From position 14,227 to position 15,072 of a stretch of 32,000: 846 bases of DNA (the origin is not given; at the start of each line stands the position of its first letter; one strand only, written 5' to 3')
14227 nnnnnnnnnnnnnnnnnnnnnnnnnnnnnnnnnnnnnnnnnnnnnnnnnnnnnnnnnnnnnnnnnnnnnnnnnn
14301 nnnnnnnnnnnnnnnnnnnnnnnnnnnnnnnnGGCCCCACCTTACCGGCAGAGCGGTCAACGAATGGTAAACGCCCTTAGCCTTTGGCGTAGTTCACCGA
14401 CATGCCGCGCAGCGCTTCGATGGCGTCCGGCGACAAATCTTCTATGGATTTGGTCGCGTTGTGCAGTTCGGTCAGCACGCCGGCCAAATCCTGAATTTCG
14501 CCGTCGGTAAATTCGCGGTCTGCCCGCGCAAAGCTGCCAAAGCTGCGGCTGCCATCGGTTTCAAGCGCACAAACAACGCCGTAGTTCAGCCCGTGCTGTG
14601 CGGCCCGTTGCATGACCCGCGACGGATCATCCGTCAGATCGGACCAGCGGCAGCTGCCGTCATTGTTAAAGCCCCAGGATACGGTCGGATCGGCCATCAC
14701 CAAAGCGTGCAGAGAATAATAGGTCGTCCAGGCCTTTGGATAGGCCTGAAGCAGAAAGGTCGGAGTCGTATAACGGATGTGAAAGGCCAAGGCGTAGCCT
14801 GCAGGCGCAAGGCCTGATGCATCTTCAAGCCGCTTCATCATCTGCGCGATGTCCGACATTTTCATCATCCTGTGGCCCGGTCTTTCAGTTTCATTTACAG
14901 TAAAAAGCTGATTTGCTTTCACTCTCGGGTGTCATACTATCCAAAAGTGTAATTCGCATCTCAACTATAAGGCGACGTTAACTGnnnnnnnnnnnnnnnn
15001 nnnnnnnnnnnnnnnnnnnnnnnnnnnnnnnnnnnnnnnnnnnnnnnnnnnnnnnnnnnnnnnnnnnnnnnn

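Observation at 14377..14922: LuxR paralog that keeps the autoinducer-binding domain but stops inside the first helix of the HTH domain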

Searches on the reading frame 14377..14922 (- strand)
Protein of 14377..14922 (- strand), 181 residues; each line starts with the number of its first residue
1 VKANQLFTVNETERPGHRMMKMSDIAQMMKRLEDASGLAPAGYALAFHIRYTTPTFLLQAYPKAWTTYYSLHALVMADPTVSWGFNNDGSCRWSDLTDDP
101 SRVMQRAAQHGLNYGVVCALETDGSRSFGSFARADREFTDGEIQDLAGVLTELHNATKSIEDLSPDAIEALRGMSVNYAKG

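Call 3: search_protein_families(library=pfam, proteins=[window:14377-14922:-], max_evalue=1)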
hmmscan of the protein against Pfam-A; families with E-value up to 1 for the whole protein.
window:14377-14922:- (181 aa): 2 families
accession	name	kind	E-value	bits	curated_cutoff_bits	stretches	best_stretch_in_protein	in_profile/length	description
PF03472.21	Autoind_bind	-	5.3e-14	52.4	23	1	24-155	4-147/149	Autoinducer binding domain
PF10548.14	P22_AR_C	-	0.038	14.5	22.4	1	134-165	3-34/73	P22AR C-terminal domain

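Call 5: find_homologous_proteins(query=window:14377-14922:-)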
Query window:14377-14922:- (181 aa): 190 proteins with E <= 0.001 among 310 candidates; the best 120 are listed.
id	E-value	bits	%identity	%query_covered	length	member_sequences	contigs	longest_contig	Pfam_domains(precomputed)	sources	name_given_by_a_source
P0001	3.9e-93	328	89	88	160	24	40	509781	PF03472.22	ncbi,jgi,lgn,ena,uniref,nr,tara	ncbi:MAG: LuxR family transcriptional regulator [Loktanella salsilacus]|jgi:LuxR family transcriptio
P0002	4.8e-80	285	79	88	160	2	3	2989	PF03472.22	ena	-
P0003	2.5e-79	283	79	88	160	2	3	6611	PF03472.22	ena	-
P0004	9.5e-79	281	79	88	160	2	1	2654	PF03472.22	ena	-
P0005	3.3e-78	279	77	88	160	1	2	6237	PF03472.22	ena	-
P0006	1.2e-77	277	76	88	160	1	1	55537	PF03472.22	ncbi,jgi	-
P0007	2.4e-76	273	76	88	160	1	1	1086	PF03472.22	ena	-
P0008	1.1e-75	271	74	88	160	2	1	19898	PF03472.22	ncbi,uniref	ncbi:autoinducer binding domain-containing protein [Loktanella sp. DJP18]|uniref:autoinducer binding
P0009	1.5e-75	271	75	88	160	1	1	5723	PF03472.22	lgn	-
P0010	2.1e-75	270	73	88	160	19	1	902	PF03472.22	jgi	-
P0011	7.1e-74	265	73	88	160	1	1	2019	PF03472.22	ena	-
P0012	1.1e-73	265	71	88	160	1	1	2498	PF03472.22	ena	-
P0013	3.2e-73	263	74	75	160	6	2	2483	PF03472.22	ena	-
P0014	5.7e-72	259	71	88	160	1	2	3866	PF03472.22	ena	-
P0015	1.2e-69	251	70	88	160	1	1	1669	PF03472.22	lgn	-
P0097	4.1e-31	126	42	85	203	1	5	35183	PF03472.22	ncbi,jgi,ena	-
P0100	1.1e-30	125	45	77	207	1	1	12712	PF08281.19,PF03472.22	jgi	jgi:LuxR family transcriptional regulator, quorum-sensing system regulator SdiA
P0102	1.7e-30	124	44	75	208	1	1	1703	PF08281.19,PF03472.22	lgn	-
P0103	3.8e-30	123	45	75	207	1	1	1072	PF08281.19,PF03472.22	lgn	-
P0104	5.5e-30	122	44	81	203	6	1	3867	PF08281.19,PF03472.22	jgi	jgi:LuxR family transcriptional regulator, quorum-sensing system regulator SdiA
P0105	7.5e-30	122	42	83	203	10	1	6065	PF08281.19,PF03472.22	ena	-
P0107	1.2e-29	121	42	72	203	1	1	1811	PF13384.13,PF08281.19,PF03472.22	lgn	-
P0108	1.7e-29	121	45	75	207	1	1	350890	PF08281.19,PF03472.22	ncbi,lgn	ncbi:MAG: autoinducer binding domain-containing protein [Pseudomonadota bacterium]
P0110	1.8e-29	121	42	78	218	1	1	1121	PF08281.19,PF03472.22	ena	-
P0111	1.9e-29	121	41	85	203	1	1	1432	PF08281.19,PF03472.22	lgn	-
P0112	2.8e-29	120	44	75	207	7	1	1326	PF08281.19,PF03472.22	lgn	-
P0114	3.6e-29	120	40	83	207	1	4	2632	PF08281.19,PF03472.22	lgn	-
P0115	4.6e-29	119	43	78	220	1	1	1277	PF08281.19,PF03472.22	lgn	-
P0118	8.7e-29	118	44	75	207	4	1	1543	PF08281.19,PF03472.22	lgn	-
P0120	2.6e-28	117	39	86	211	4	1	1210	PF08281.19,PF03472.22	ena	-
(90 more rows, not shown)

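Call 16: find_related_loci(query=A1, collection=genome_contigs, flank=6000)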
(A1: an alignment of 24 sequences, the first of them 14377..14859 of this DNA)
Query A1 (160 aa) in genome_contigs; peptide patterns used: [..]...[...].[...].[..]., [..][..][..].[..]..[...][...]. (x = any residue, [..] = any of these).
224 stretches matched a pattern; 217 encode a relative of the query (tblastn E <= 1e-3); the best 80 are kept; 80 distinct loci.
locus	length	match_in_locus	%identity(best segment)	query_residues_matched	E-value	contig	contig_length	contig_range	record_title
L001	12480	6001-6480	89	1-160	3e-99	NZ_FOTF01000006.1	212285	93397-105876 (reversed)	Loktanella salsilacus strain DSM 16199, whole genome shotgun sequence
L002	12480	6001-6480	76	1-160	1e-84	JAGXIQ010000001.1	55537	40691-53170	MAG: Loktanella sp. isolate LH_M9 k141_33517, whole genome shotgun sequence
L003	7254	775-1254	74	1-160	7e-83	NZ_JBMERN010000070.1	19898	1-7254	Loktanella sp. DJP18 70, whole genome shotgun sequence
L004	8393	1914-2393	68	1-160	8e-73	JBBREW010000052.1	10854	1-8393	MAG: Rhodobacterales bacterium isolate Co_metawrap_2532 Cmw_2532_k141_16823837_length_10854_cov_16.5741, whole genome sh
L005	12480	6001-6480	71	1-160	1e-72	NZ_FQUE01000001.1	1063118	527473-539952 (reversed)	Loktanella atrilutea strain DSM 29326, whole genome shotgun sequence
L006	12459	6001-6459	58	2-156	1e-55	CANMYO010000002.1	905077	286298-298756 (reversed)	uncultured Rhodobacteraceae bacterium isolate 2-466.fasta genome assembly, contig: NODE_2, whole genome shotgun sequence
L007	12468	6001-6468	53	3-160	1e-55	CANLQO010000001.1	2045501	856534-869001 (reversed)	uncultured Rhodobacteraceae bacterium isolate 960_2.fasta genome assembly, contig: NODE_1, whole genome shotgun sequence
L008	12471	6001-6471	56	1-156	1e-55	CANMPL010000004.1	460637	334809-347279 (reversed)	uncultured Rhodobacteraceae bacterium isolate 970.fasta genome assembly, contig: NODE_4, whole genome shotgun sequence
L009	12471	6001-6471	54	2-160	2e-54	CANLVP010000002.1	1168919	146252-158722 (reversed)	uncultured Rhodobacteraceae bacterium isolate 2-647-J.fasta genome assembly, contig: NODE_2, whole genome shotgun sequen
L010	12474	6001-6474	53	1-157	9e-53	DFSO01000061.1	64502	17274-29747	MAG TPA_asm: Loktanella sp. UBA3435 UBA3435_contig_1383, whole genome shotgun sequence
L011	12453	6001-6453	52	6-157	2e-52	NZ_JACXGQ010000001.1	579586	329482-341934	Yoonia sp. I 8.24 contig00001, whole genome shotgun sequence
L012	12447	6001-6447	53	6-155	2e-52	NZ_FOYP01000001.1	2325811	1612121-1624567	Yoonia tamlensis strain DSM 26879, whole genome shotgun sequence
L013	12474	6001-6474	50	3-157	4e-52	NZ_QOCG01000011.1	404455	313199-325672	Loktanella sp. D2R18 D2R18_contig_6, whole genome shotgun sequence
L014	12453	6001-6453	51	6-157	6e-52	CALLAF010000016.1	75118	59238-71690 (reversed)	MAG: uncultured Rhodobacteraceae bacterium isolate L1_Bin_MAXBIN__096_sub_1 genome assembly, contig: c_000000795086, who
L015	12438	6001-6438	52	11-157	5e-52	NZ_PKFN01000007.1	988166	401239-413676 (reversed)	Yoonia maritima strain YPC211 Contig_0000007, whole genome shotgun sequence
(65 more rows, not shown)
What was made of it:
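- On TrlR-type truncated LuxR: The short form is conserved across genera (calls 5, 16).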

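Call 18: find_homologous_proteins(query=A1, max_evalue=0.00001)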
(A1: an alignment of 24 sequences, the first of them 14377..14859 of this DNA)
Query A1 (24 sequences) (160 aa, profile of the alignment): 686 proteins with E <= 0.00001 among 3512 candidates; the best 120 are listed.
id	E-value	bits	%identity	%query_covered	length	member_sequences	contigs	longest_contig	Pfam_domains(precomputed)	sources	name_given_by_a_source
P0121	6.3e-99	346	50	88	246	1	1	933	PF03472.22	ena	-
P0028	1.0e-70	255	55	100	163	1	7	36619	PF03472.22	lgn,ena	-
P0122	1.1e-70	255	56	98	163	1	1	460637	PF03472.22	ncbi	-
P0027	1.4e-70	254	53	99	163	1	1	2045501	PF03472.22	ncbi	-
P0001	1.6e-70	254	89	100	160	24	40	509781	PF03472.22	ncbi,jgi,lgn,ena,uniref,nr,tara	ncbi:MAG: LuxR family transcriptional regulator [Loktanella salsilacus]|jgi:LuxR family transcriptio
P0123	2.5e-70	253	54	95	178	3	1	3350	PF03472.22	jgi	-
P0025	1.1e-69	251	58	97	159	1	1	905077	PF03472.22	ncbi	-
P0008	1.4e-69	251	74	100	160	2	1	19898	PF03472.22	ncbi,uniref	ncbi:autoinducer binding domain-containing protein [Loktanella sp. DJP18]|uniref:autoinducer binding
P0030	2.5e-69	250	50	98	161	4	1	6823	PF03472.22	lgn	-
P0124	6.3e-69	249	55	98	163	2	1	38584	PF03472.22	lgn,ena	-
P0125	2.9e-68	247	54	99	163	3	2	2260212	PF03472.22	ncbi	-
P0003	3.5e-68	246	79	100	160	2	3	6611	PF03472.22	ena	-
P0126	4.9e-68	246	54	96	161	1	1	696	PF03472.22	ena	-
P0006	7.4e-68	245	76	100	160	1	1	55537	PF03472.22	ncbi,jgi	-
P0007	1.4e-67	244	76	100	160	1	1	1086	PF03472.22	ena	-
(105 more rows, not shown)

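Call 31: search_protein_representatives(alignment_id=A1)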
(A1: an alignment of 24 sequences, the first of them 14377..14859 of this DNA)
Query: 24 sequences, 162 profile positions. Proteins with E-value up to 0.001 (for the whole library): 1260; up to 1e-10: 553; up to 1e-30: 177. The best 150 are listed.
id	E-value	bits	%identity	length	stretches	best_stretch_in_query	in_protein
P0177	3.1e-63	228.6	-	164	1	1-161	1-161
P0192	1.2e-62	226.7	-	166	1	1-161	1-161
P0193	1.9e-60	219.6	-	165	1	3-161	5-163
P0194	4.0e-57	208.8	-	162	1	1-160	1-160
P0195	7.2e-57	207.9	-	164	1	1-161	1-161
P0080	9.8e-56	204.2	-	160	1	1-159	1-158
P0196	1.3e-55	203.9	-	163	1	1-153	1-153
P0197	4.3e-55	202.1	-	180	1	1-161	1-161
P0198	2.6e-54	199.6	-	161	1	1-160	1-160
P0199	7.1e-54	198.2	-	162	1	1-159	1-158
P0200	4.9e-53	195.5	-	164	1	1-161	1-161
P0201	1.0e-52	194.4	-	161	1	1-160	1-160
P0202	1.3e-52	194.1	-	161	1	1-161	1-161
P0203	1.6e-52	193.8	-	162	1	5-158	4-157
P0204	2.0e-52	193.5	-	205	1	1-156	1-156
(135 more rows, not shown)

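Call 34: predict_structure(alignment_id=A1)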
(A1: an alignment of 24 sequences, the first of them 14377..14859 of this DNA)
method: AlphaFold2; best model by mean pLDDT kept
length: 160 residues; sequences in the alignment: 24
mean_pLDDT: 92.0   pTM: 0.88
mean pLDDT of the five models: 92.0, 87.0, 86.6, 86.6, 85.3
residues with pLDDT >= 90: 115; 70-90: 42; 50-70: 2; < 50: 1
segments of 3 or more residues with pLDDT < 50: none
pLDDT, mean of each block of 10 residues (from residue 1): 78 94 92 90 94 93 96 93 95 97 93 98 97 88 87 86
secondary structure, 60 per line:
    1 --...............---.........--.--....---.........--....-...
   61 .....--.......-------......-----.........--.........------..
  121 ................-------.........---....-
elements in order: H3-17 E21-29 E35-38 H42-50 H53-56 H58-65 E68-71 H82-87 E93-101 E104-112 H119-136 H144-152 E156-159
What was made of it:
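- On TrlR-type truncated LuxR: Calls 3 and 34.
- Checked: The AF2 model has helix 144-152 followed by a short strand 156-159 (call 34).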

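Call 38: fold_search(model_id=the predicted structure, library=pdb)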
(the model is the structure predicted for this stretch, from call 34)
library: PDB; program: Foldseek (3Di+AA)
matches with E <= 10: 1396; with E <= 0.001: 77
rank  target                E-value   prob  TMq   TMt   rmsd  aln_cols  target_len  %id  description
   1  4y13                  3.1e-07  1.00  0.67  0.46  10.3       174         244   22  SdiA in complex with octanoyl-rac-glycerol (released 2015-04-08)
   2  7r3g_A                3.7e-07  1.00  0.67  0.48  11.3       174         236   22  PROSS optimitzed variant of RhlR (75 mutations) in complex with the synthetic antagonist mBTL (released 2022-12-14)
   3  8dq0_C                5.3e-07  1.00  0.68  0.47  10.7       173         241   22  Quorum-sensing receptor RhlR bound to PqsE (released 2022-12-07)
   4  5l09_B                7.2e-07  1.00  0.57  0.56   6.7       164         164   11  Crystal Structure of Quorum-Sensing Transcriptional Activator from Yersinia enterocolitica in complex with 3-oxo-N-[(3 (released 2016-09-07)
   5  7r3e_A                8.1e-07  1.00  0.65  0.22  10.6       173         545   22  Fusion construct of PqsE and RhlR in complex with the synthetic antagonist mBTL (released 2022-12-14)
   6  8dq0_D                9.2e-07  1.00  0.62  0.44   4.9       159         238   20  Quorum-sensing receptor RhlR bound to PqsE (released 2022-12-07)
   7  7r3h_C                9.2e-07  1.00  0.64  0.46  11.1       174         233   22  PROSS optimitzed variant of RhlR (75 mutations) in complex with native autoinducer C4-HSL (released 2022-12-14)
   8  1l3l_C                9.2e-07  1.00  0.57  0.43   7.7       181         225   19  Crystal structure of a bacterial quorum-sensing transcription factor complexed with pheromone and DNA (released 2002-07-03)
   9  1l3l_A                1.1e-06  1.00  0.57  0.41   6.4       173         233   17  Crystal structure of a bacterial quorum-sensing transcription factor complexed with pheromone and DNA (released 2002-07-03)
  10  4y15_B                1.2e-06  1.00  0.68  0.48  10.4       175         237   22  SdiA in complex with 3-oxo-C6-homoserine lactone (released 2015-04-08)
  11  4y15_A                1.2e-06  1.00  0.62  0.45  10.3       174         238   22  SdiA in complex with 3-oxo-C6-homoserine lactone (released 2015-04-08)
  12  1h0m_D                1.2e-06  1.00  0.58  0.43   9.4       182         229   18  Three-dimensional structure of the quorum sensing protein TraR bound to its autoinducer and to its target DNA (released 2002-08-29)
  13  1h0m_B                1.2e-06  1.00  0.58  0.43  10.1       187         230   18  Three-dimensional structure of the quorum sensing protein TraR bound to its autoinducer and to its target DNA (released 2002-08-29)
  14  7r3i_A                1.9e-06  1.00  0.63  0.45   5.1       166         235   20  PROSS optimitzed variant of RhlR (61 mutations) in complex with the synthetic antagonist mBTL (released 2022-12-14)
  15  7r3i_B                2.1e-06  1.00  0.66  0.47  11.4       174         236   21  PROSS optimitzed variant of RhlR (61 mutations) in complex with the synthetic antagonist mBTL (released 2022-12-14)
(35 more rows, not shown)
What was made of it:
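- Fold: LuxR ligand-binding-domain fold, with SdiA, RhlR and TraR as best matches and probability 1.0 (calls 34, 38).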

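Call 40: list_cluster_members(proteins=[window:14377-14859:-, window:14985-15593:+, window:15740-16390:+])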
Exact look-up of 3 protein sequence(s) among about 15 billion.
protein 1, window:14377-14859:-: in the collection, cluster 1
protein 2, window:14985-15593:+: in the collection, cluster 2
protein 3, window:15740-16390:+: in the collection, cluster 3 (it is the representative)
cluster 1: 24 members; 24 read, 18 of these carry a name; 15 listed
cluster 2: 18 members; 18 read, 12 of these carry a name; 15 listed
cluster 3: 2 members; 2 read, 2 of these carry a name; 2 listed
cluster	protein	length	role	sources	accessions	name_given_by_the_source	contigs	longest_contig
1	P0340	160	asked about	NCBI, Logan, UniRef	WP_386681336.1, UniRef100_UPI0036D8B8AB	autoinducer binding domain-containing protein [Loktanella sp. R86503] | autoinducer binding domain-containing protein n=1 Tax=Loktanella TaxID=245186 ...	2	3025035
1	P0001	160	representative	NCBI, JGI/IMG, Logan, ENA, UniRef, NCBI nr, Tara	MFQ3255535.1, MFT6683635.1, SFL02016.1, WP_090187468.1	MAG: LuxR family transcriptional regulator [Loktanella salsilacus] | LuxR family transcriptional regulator | LuxR family transcriptional regulator n=1 Tax=Loktanella salsilacus TaxID=195913 ...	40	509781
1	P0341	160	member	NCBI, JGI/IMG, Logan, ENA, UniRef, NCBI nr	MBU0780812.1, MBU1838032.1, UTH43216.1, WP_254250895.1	autoinducer binding domain-containing protein [Loktanella salsilacus] | LuxR family transcriptional regulator | autoinducer binding domain-containing protein n=1 Tax=Loktanella salsilacus TaxID=195913 ...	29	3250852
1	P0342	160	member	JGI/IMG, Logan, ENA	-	LuxR family transcriptional regulator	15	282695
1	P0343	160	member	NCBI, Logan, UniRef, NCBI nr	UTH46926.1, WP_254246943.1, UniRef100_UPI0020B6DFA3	autoinducer binding domain-containing protein [Loktanella salsilacus] | autoinducer binding domain-containing protein n=1 Tax=Loktanella salsilacus TaxID=195913 ...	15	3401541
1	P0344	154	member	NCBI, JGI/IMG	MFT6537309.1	MAG: LuxR family transcriptional regulator [Loktanella salsilacus] | LuxR family transcriptional regulator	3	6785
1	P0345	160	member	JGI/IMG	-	LuxR family transcriptional regulator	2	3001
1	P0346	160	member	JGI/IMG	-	LuxR family transcriptional regulator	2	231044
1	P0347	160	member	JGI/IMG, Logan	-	LuxR family transcriptional regulator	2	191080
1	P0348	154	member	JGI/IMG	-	LuxR family transcriptional regulator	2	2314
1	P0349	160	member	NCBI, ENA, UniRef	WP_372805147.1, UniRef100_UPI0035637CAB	autoinducer binding domain-containing protein [Loktanella salsilacus] | autoinducer binding domain-containing protein n=1 Tax=Loktanella salsilacus TaxID=195913 ...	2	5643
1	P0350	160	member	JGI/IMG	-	LuxR family transcriptional regulator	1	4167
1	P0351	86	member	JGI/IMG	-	LuxR family transcriptional regulator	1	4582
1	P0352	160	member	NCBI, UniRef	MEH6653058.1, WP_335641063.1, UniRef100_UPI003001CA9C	autoinducer binding domain-containing protein [Loktanella salsilacus] | autoinducer binding domain-containing protein n=1 Tax=Loktanella salsilacus TaxID=195913 ...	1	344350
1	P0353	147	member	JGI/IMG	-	LuxR family transcriptional regulator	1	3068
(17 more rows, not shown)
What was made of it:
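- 14377..14859 (-): Gene for the 160-aa HTH-less LuxR-type receptor (CerN-type). It comprises the ligand-binding domain, the equivalent of the first GerE helix and a short conserved tail. The stop codon TAA is at 14377-14379. RefSeq WP_386681336.1 is 160 aa (call 40).
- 14860..14922 (-): Upstream part of the longest ORF (GTG start). It is not coding; it is the 5' leader and promoter region of the short gene. RefSeq uses the downstream start (call 40).
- Checked: RefSeq annotates WP_386681336.1 as 160 aa (call 40).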

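Call 46: find_encoding_contigs(protein=P0108, flank=5000, max_places=3)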
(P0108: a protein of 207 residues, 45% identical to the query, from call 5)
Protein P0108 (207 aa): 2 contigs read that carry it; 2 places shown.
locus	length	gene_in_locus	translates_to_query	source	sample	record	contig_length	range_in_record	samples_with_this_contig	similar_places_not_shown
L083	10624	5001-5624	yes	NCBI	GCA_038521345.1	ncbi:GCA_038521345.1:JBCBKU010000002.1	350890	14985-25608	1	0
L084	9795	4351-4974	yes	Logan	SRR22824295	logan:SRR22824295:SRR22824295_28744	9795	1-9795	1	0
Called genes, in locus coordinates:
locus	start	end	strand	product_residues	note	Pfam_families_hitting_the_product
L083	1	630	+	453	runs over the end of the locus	PF00344:SecY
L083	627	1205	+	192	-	PF00406:ADK, PF13207:AAA_17, PF13671:AAA_33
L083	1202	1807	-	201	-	PF17784:Sulfotransfer_4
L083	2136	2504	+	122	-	PF00416:Ribosomal_S13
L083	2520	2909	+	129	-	PF00411:Ribosomal_S11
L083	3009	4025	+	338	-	PF01193:RNA_pol_L, PF01000:RNA_pol_A_bac, PF03118:RNA_pol_A_CTD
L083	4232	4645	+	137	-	PF01196:Ribosomal_L17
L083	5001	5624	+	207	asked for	PF03472:Autoind_bind, PF08281:Sigma70_r4_2 (weak)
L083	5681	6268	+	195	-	PF00765:Autoind_synth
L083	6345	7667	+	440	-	PF05496:RuvB_N, PF13191:AAA_16 (faint), PF13401:AAA_22 (faint), PF00004:AAA, PF07728:AAA_5 (weak), PF13238:AAA_18 (weak), PF16193:AAA_assoc_2, PF12002:MgsA_C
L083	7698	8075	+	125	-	PF02537:CRCB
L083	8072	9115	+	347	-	PF01479:S4 (weak), PF00849:PseudoU_synth_2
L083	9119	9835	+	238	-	PF07542:ATP12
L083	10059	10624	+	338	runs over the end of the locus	PF00497:SBP_bac_3, PF09084:NMT1 (faint)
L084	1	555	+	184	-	?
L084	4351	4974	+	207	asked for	PF03472:Autoind_bind, PF08281:Sigma70_r4_2 (weak)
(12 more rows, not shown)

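Call 47: find_encoding_contigs(protein=P0097, flank=5000, max_places=3)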
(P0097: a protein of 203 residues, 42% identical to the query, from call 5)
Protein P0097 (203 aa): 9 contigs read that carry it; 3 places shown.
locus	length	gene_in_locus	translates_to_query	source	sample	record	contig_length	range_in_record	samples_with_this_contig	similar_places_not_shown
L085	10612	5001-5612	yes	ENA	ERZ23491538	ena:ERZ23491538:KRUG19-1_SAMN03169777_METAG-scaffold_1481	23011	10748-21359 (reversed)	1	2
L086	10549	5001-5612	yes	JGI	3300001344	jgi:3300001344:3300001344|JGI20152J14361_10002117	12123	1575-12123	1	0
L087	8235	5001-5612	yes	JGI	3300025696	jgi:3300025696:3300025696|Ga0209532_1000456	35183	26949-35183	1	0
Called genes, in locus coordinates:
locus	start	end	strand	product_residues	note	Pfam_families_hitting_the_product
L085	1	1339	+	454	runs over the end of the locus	PF00344:SecY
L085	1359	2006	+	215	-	PF00406:ADK, PF13207:AAA_17, PF05191:ADK_lid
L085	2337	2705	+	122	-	PF00416:Ribosomal_S13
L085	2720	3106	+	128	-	PF00411:Ribosomal_S11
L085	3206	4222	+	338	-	PF01193:RNA_pol_L, PF01000:RNA_pol_A_bac, PF03118:RNA_pol_A_CTD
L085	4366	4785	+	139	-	PF01196:Ribosomal_L17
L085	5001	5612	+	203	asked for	PF03472:Autoind_bind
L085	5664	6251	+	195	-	PF00765:Autoind_synth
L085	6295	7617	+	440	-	PF05496:RuvB_N, PF13173:AAA_14 (weak), PF14532:Sigma54_activ_2 (faint), PF00004:AAA, PF07728:AAA_5 (weak), PF16193:AAA_assoc_2, PF12002:MgsA_C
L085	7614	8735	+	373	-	PF01546:Peptidase_M20, PF07687:M20_dimer (weak)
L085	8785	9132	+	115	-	PF02537:CRCB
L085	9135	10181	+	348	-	PF00849:PseudoU_synth_2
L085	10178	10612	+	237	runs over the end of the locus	PF07542:ATP12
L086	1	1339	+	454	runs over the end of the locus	PF00344:SecY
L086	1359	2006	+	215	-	PF00406:ADK, PF13207:AAA_17, PF05191:ADK_lid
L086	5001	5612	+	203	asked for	PF03472:Autoind_bind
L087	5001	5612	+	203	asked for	PF03472:Autoind_bind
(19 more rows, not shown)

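Call 62: search_protein_families(library=pfam, alignment_id=A3, max_evalue=0.01)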
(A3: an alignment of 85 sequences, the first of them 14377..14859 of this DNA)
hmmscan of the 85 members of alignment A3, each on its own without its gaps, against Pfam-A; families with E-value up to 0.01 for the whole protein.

A. member 1, window:14377-14859:- (160 aa): 1 family
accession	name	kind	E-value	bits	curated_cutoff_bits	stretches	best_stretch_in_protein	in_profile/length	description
PF03472.21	Autoind_bind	-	4.6e-14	52.6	23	1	3-134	4-147/149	Autoinducer binding domain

B. families by the number of members that match (of 85 scanned): 2 families
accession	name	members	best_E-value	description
PF03472.21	Autoind_bind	85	4.6e-19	Autoinducer binding domain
PF24559.1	UBA_RAD5A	1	0.0096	DNA repair protein RAD5A UBA domain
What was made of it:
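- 14377..14859 (-): Pfam Autoind_bind only (calls 3, 62).
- On CerN-type HTH-less LuxR: The same holds for 85 of 85 short members including CerN (call 62).
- The same holds in 85 of 85 short members scanned, none with GerE (call 62).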

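Call 65: search_protein_families(library=ncbifam, proteins=[window:14377-14859:-], max_evalue=0.001)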
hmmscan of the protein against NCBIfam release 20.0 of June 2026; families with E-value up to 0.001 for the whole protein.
window:14377-14859:- (160 aa): 1 family
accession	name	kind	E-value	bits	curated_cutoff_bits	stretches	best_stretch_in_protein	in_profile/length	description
NF007561.1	PRK10188.1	equivalog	3.6e-06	26.5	350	1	27-117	49-142/240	quorum-sensing transcriptional regulator SdiA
